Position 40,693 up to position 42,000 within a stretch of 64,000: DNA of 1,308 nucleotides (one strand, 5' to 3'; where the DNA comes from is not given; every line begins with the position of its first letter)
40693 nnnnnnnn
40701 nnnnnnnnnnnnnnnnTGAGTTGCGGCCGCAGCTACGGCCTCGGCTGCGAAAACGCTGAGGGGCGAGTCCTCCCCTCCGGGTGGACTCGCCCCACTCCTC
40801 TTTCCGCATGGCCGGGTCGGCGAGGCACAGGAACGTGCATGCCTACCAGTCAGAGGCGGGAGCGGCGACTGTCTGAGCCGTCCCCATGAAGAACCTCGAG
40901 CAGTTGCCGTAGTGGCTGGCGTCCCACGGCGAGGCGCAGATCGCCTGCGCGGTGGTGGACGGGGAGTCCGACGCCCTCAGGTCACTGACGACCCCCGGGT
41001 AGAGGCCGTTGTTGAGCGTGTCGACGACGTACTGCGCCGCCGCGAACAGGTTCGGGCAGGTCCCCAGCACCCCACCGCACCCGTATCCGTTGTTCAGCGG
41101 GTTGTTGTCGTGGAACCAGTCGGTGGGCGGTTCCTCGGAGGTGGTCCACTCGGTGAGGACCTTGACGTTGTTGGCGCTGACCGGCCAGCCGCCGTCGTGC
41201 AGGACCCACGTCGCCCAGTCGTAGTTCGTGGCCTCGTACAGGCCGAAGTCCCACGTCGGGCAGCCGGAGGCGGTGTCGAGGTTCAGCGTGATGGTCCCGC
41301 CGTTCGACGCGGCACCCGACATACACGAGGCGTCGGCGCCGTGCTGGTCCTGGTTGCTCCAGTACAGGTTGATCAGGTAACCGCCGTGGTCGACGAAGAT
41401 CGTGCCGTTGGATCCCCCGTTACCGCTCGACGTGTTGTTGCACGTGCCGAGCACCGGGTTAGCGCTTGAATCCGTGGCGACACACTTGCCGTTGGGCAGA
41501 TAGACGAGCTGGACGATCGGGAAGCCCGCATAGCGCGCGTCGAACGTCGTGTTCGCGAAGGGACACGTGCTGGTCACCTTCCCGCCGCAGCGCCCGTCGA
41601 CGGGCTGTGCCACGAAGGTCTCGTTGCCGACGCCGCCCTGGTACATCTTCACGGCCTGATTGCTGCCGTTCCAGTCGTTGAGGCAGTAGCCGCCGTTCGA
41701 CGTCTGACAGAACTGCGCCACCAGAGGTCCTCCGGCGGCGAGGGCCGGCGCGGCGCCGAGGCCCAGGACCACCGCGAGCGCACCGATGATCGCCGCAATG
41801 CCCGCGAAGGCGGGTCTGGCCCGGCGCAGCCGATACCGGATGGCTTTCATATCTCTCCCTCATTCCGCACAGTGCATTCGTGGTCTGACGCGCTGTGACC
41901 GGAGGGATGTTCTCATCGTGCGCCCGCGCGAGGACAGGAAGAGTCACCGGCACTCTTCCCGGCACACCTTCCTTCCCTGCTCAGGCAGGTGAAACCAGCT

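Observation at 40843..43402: Divergent pair of paralogous secreted proteins: one shared 8-Cys module, two different C-terminal domains (one NlpC/P60)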

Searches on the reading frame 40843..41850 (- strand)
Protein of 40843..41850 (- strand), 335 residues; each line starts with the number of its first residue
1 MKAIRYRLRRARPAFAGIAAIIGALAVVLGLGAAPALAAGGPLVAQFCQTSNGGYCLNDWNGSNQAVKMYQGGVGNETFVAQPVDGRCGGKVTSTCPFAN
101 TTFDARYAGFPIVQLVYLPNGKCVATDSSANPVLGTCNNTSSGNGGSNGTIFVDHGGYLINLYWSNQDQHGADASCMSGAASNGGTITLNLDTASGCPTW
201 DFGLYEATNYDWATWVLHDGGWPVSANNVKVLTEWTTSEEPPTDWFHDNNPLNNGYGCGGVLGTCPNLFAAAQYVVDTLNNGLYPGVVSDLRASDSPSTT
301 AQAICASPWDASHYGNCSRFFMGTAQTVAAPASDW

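Call 4: search_protein_families(library=pfam, proteins=[window:40843-41850:-], max_evalue=1)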
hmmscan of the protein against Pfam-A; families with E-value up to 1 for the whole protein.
window:40843-41850:- (335 aa): 2 families
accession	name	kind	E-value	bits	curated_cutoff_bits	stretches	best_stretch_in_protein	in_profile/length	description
PF11681.13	KPP10_Orf10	-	0.032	14.6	25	1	166-216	42-93/144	Bacteriophage KPP10, Structural protein ORF10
PF13786.12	DUF4179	-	0.18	12.7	30.1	1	14-67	8-63/94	Domain of unknown function (DUF4179)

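Call 5: search_protein_families(library=ncbifam, proteins=[window:40843-41850:-], max_evalue=1)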
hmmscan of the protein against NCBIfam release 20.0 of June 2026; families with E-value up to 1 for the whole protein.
window:40843-41850:- (335 aa): 0 families

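Call 7: search_solved_structures(query=window:40843-41850:-, max_evalue=10, show_alignments=2)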
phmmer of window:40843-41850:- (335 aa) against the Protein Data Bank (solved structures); distinct sequences matched with E-value up to 10: 4.
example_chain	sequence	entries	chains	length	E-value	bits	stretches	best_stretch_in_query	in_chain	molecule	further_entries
6fwx_A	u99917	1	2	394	0.042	16.1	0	43-127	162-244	Titin,Titin,Titin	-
3sny_A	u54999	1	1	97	0.078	15.2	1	198-251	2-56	Clostrillin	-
3i9h_A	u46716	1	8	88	0.2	13.9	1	204-251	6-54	Beta and gamma crystallin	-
3iaj_A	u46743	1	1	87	0.21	13.7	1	204-252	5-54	Beta and gamma crystallin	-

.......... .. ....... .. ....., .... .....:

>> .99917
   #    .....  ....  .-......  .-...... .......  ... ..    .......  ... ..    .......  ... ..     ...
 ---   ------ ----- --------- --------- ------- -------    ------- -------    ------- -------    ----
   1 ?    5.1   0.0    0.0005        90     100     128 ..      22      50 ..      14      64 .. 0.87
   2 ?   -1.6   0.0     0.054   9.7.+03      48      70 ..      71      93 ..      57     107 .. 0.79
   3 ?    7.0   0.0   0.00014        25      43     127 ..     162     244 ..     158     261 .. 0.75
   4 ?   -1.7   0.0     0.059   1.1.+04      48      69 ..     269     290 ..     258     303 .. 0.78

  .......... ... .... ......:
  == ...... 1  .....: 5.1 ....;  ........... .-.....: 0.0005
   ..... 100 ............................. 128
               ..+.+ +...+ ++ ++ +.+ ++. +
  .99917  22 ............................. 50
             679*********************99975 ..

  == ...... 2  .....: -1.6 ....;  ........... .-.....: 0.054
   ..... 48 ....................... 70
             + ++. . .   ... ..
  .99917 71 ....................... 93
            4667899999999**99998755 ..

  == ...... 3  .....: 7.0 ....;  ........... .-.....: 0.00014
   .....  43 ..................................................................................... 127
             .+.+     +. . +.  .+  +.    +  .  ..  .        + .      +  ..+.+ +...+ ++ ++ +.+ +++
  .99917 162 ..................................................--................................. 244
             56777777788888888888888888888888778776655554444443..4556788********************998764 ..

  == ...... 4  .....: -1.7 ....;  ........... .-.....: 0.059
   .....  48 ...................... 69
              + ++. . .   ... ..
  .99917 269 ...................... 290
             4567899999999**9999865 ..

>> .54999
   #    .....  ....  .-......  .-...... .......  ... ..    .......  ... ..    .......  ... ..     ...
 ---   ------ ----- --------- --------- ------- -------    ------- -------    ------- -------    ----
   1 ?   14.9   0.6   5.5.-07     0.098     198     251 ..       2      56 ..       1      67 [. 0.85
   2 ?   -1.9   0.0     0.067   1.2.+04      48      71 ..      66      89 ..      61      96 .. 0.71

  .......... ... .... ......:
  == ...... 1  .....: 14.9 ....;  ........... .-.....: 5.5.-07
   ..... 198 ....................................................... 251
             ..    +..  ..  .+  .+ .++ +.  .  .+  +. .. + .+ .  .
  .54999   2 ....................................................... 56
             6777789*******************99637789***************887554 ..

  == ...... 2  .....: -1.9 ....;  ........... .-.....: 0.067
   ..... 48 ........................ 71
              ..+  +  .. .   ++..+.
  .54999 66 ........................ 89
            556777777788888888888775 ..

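Call 8: search_protein_families(library=phrogs, proteins=[window:40843-41850:-], max_evalue=1)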
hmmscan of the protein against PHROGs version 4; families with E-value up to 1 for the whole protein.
window:40843-41850:- (335 aa): 2 families
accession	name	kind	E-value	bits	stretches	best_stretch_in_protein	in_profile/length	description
phrog_35533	-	unknown function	0.25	12.3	1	269-292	11-34/44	-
phrog_24888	-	unknown function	0.62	10.9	1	67-100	132-165/177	-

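Call 27: search_protein_families(library=pfam, alignment_id=A2, max_evalue=1)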
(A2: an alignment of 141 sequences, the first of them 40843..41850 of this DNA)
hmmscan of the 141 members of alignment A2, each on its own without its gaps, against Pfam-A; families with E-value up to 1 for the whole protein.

A. member 1, window:40843-41850:- (335 aa): 2 families
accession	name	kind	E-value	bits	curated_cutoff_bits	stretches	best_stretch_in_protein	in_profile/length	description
PF11681.13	KPP10_Orf10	-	0.032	14.6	25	1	166-216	42-93/144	Bacteriophage KPP10, Structural protein ORF10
PF13786.12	DUF4179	-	0.18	12.7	30.1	1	14-67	8-63/94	Domain of unknown function (DUF4179)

B. families by the number of members that match (of 141 scanned): 45 families (the first 25 are shown)
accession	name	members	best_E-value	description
PF24052.1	Phage_lipoprotein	7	0.014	Phage lipoprotein family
PF12071.13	DUF3551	5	0.032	Protein of unknown function (DUF3551)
PF00877.26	NLPC_P60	4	3.7e-16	NlpC/P60 family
PF23710.1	DUF7155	4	0.0048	Family of unknown function (DUF7155)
PF14200.12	RicinB_lectin_2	3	0.17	Ricin-type beta-trefoil lectin domain-like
PF25016.1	EGF_Pikachurin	2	0.00099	Pikachurin, EGF-like domain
PF13786.12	DUF4179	2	0.18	Domain of unknown function (DUF4179)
PF05257.22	CHAP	1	0.0066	CHAP domain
PF21112.3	CsgH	1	0.01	CsgH protein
PF10031.14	DUF2273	1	0.019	Small integral membrane protein (DUF2273)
PF13301.11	DUF4079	1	0.024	Protein of unknown function (DUF4079)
PF11021.13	DUF2613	1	0.027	Protein of unknown function (DUF2613)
PF11681.13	KPP10_Orf10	1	0.032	Bacteriophage KPP10, Structural protein ORF10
PF12151.13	MVL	1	0.035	Mannan-binding protein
PF20712.2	CyanoTRADDas_TM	1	0.038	Cyanobacterial TRADD-N associated 2-Transmembrane domain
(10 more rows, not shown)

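Call 36: find_homologous_proteins(query=A4, max_evalue=0.001)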
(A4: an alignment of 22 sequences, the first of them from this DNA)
Query A4 (22 sequences) (296 aa, profile of the alignment): 192 proteins with E <= 0.001 among 7161 candidates; the best 120 are listed.
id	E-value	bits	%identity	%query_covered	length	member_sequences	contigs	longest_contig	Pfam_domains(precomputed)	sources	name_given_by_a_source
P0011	1.8e-125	437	72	99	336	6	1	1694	-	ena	-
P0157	6.5e-120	419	100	100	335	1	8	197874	-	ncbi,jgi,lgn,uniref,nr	ncbi:MAG TPA: hypothetical protein VGZ32_23705 [Actinocrinis sp.]|jgi:hypothetical protein|uniref:hy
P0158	9.9e-120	418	81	99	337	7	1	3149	-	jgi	-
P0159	2.9e-108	380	63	100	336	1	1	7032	-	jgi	jgi:hypothetical protein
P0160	5.7e-103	363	64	98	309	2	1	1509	-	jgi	jgi:hypothetical protein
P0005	1.0e-86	310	49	37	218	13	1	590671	-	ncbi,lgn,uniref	ncbi:hypothetical protein [Agromyces sp. SYSU T00266]|uniref:hypothetical protein n=1 Tax=Agromyces 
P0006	3.1e-86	308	48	37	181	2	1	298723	-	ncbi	-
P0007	4.2e-86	308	49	36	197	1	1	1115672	-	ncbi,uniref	ncbi:hypothetical protein GCM10009819_16670 [Agromyces tropicus]|uniref:Uncharacterized protein n=1 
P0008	5.9e-86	307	46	38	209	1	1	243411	-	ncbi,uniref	ncbi:hypothetical protein [Agromyces sp. SYSU T0242]|uniref:hypothetical protein n=1 Tax=Agromyces l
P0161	9.9e-86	306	47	43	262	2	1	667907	-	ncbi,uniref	ncbi:hypothetical protein [Agromyces sp. ZXT2-3]|uniref:hypothetical protein n=1 Tax=Agromyces sp. Z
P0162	7.3e-83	297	46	43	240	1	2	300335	-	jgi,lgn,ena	-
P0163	4.1e-82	294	45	43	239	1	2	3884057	-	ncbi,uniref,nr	ncbi:hypothetical protein ACFPER_04310 [Agromyces aurantiacus]|uniref:Uncharacterized protein n=1 Ta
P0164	3.2e-81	292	44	43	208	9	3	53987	-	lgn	-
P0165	2.0e-80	289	44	43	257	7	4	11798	-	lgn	-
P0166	3.5e-80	288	44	43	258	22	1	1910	-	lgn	-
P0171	4.2e-78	281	59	100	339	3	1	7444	-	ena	-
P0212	2.3e-66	243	43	43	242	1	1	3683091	-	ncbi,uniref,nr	ncbi:hypothetical protein ET445_04620 [Agromyces protaetiae]|uniref:Uncharacterized protein n=1 Tax=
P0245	6.9e-62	228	61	45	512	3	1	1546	PF09374.16,PF00877.26,PF01471.24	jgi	jgi:peptidoglycan hydrolase-like protein with peptidoglycan-binding domain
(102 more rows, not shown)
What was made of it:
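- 40843..41850 (-): Gene A, 335 aa: signal peptide + 8-Cys β-trefoil module + helical C-domain. 100% identical to 'hypothetical protein VGZ32_23705 [Actinocrinis sp.]' (P0157). Exact match to P0157 (call 36).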

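Call 46: find_encoding_contigs(protein=P0159, flank=6000, max_places=3)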
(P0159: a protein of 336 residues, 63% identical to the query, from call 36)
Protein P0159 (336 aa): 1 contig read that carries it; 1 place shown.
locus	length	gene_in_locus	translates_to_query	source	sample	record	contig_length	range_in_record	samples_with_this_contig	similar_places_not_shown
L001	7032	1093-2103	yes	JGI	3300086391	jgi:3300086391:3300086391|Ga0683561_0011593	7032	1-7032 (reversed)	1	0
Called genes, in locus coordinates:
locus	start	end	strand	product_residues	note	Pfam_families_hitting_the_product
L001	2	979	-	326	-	?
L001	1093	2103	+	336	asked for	-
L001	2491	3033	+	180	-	PF14200:RicinB_lectin_2 (faint)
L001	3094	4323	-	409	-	PF01381:HTH_3, PF12844:HTH_19 (weak), PF13560:HTH_31, PF25199:nSTAND_NTPase5 (weak), PF25872:HTH_77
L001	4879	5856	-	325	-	PF01738:DLH, PF00326:Peptidase_S9 (faint)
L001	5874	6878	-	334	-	PF00174:Oxidored_molyb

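Call 47: find_encoding_contigs(protein=P0171, flank=6000, max_places=3)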
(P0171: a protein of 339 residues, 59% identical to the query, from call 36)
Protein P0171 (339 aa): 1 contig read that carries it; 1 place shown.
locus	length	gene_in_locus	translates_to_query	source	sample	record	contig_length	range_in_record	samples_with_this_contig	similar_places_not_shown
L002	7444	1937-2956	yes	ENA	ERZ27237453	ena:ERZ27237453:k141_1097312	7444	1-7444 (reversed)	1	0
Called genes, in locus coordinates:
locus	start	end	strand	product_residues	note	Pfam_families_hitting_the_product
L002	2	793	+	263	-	?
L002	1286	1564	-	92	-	-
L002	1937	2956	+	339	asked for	-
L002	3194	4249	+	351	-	PF00877:NLPC_P60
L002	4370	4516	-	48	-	-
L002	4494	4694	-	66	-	-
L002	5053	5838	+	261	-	-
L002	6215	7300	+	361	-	PF13565:HTH_32 (weak), PF13683:rve_3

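Call 51: predict_structure(alignment_id=A5)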
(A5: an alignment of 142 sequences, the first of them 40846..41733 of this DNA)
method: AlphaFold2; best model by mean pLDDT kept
length: 296 residues; sequences in the alignment: 142
mean_pLDDT: 89.5   pTM: 0.72
mean pLDDT of the five models: 89.5, 89.3, 89.1, 88.6, 88.2
residues with pLDDT >= 90: 200; 70-90: 77; 50-70: 14; < 50: 5
segments of 3 or more residues with pLDDT < 50: 1-4
pLDDT, mean of each block of 10 residues (from residue 1): 62 87 87 90 93 97 97 94 96 98 97 95 96 97 96 96 74 90 93 93 84 68 76 89 94 97 91 85 91 79
secondary structure, 60 per line:
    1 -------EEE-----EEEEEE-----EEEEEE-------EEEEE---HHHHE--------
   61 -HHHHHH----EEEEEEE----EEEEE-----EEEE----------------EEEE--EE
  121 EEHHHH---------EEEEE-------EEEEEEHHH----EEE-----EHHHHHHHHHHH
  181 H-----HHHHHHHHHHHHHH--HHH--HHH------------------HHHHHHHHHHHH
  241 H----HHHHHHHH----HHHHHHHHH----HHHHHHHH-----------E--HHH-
elements in order: E8-10 E16-21 E27-32 E40-44 H48-51 H62-67 E72-78 E83-87 E93-96 E113-116 E119-122 H123-126 E136-140 E148-153 E161-163 H170-181 H187-200 H229-241 H246-253 H258-266 H271-278
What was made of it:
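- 41251..41721 (-): Gene A 8-Cys module, aa ~44-200: 12-strand β-trefoil with Cys 48/56/88/96/123/137/176/197. AF2 pLDDT 87-98 over this stretch, with 12 strands in 3 sets of 4 (call 51).
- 40846..41244 (-): Gene A C-domain, aa 203-335: six helices. Invariant Asp211 and Glu239 (Glu239 ends helix 2). Invariant NNPLNNG loop. Four extra Cys (258/265/305/317). AF2 model (call 51).
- On β-Trefoil fold (shared module): DSSP on the AF2 model gives 12 strands in 4+4+4 (call 51).
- Closest known: Ricin-type β-trefoil lectins / CBM13. Different: A 27-residue Cys-rich insertion with two short helices between strands 4 and 5 (call 51).
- The module has 12 strands in three sets of four; the C-domain has six helices (call 51). 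Glu239 is the last residue of helix 187-200 of the model (call 51).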

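Call 53: fold_search(model_id=the predicted structure, library=pdb)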
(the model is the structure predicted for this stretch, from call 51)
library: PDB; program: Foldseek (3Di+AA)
matches with E <= 10: 669; with E <= 0.001: 0
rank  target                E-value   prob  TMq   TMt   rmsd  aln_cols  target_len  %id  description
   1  6w1n_B                1.4e-03  0.85  0.28  0.04  13.0       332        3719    8  Pig Ryanodine Receptor (WT) in 5mM EGTA condition (released 2021-01-06)
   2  4i8m                  2.5e-03  0.72  0.27  0.18  14.1       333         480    9  Crystal structure of rabbit Ryanodine receptor 1 (residues 1-536) disease mutant V219I (released 2013-02-20)
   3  4i7i                  2.9e-03  0.80  0.29  0.20  12.4       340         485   10  Crystal structure of rabbit ryanodine receptor 1 (residues 1-536) disease mutant L14R (released 2013-02-20)
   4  2xoa                  3.6e-03  0.66  0.27  0.19  13.6       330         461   11  Crystal Structure of the N-terminal three domains of the skeletal muscle Ryanodine Receptor (RyR1) (released 2010-11-10)
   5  4i1e                  3.9e-03  0.82  0.30  0.20  12.2       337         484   10  Crystal structure of Rabbit Ryanodine Receptor 1 (residues 1-536) disease mutant G249R (released 2013-02-20)
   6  9heo_A                4.1e-03  0.69  0.27  0.03  18.4       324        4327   12  Open-state RyR1 in 0.05% POPC micelles, in complex with a nanobody and FKBP (released 2025-09-17)
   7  9c1f_B                4.6e-03  0.77  0.29  0.04  12.2       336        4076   12  Mink RyR3 in open conformation bound to Ca2+/ATP/caffeine (released 2024-10-16)
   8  4i2s                  5.6e-03  0.54  0.25  0.18  12.7       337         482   11  Crystal structure of rabbit ryanodine receptor 1 (residues 1-536) disease mutant I404M (released 2013-02-20)
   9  8vjk_A                5.9e-03  0.75  0.29  0.04  12.6       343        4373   11  Structure of mouse RyR1 (high-Ca2+/CFF/ATP dataset) (released 2024-01-17)
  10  8hvb                  6.7e-03  0.99  0.27  0.15   7.3       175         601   12  Crystal structure of lacto-N-biosidase StrLNBase from Streptomyces sp. strain 142, lacto-N-biose complex (released 2023-12-27)
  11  4i0y                  6.7e-03  0.60  0.28  0.19  13.6       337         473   11  CRYSTAL STRUCTURE OF RABBIT RYANODINE RECEPTOR 1 (RESIDUES 1-536) DISEASE MUTANT C36R (released 2013-02-20)
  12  3im7                  7.1e-03  0.75  0.22  0.34  10.7       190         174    9  Crystal structure of mouse Ryanodine Receptor 2 N-terminal domain (1-217) disease mutant A77V (released 2009-11-17)
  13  4i6i                  7.1e-03  0.66  0.28  0.20  13.1       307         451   10  Crystal structure of rabbit ryanodine receptor 1 (residues 1-559) disease mutant R45C (released 2013-02-20)
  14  7ua4_A                7.5e-03  0.51  0.25  0.04  12.4       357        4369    8  Structure of PKA phosphorylated human RyR2-R2474S in the open state in the presence of Calmodulin (released 2022-08-03)
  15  4i37                  8.0e-03  0.89  0.30  0.20   9.7       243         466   12  Crystal structure of rabbit ryanodine receptor 1 (residues 1-536) disease mutant R402G (released 2013-02-20)
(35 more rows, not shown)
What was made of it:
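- On β-Trefoil fold (shared module): FGF-1, actinohivin and Symfoil match at TMt 0.62-0.68 with probability 0.99-1.00 (call 53).
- Closest known: Ricin-type β-trefoil lectins / CBM13. Same: Same fold: 12 strands, TM-score to target 0.62-0.68, probability up to 1.00 (calls 51, 53).
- All well-aligned hits are β-trefoils: FGF-1 (TMt 0.62, prob 1.00), actinohivin (0.68, 1.00), Symfoil (0.63), CdtA, HA33 and the CBM of a Streptomyces glycosidase (call 53). Fold hits include the toxin components CdtA, HA33 and Tpp80 (call 53).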
